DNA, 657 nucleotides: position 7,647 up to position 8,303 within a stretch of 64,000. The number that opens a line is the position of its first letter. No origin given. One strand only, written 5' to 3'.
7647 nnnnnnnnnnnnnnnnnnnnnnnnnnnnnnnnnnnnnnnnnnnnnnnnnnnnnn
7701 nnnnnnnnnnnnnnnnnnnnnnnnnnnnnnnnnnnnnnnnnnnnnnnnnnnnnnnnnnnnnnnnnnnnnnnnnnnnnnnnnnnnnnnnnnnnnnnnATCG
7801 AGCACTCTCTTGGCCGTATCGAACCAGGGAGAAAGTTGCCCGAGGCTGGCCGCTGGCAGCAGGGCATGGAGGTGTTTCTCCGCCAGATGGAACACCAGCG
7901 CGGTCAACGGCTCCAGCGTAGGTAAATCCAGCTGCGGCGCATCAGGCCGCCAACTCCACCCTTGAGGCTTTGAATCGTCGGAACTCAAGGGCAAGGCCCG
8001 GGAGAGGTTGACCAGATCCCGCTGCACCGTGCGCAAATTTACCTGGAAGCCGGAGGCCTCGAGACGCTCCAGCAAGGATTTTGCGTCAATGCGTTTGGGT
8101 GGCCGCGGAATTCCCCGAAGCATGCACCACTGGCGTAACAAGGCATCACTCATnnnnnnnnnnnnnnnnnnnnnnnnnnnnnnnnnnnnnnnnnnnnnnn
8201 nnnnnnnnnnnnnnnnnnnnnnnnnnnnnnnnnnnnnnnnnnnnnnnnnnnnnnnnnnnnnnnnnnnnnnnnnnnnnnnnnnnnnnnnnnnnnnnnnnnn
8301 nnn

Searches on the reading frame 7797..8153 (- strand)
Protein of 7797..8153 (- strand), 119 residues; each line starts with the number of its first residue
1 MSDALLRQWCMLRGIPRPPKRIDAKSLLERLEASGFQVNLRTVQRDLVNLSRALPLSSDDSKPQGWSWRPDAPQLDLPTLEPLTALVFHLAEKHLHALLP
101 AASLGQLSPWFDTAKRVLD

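Call 37: search_solved_structures(query=window:7797-8153:-, max_evalue=10, show_alignments=5)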
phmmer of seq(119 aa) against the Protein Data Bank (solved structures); distinct sequences matched with E-value up to 10: 0.
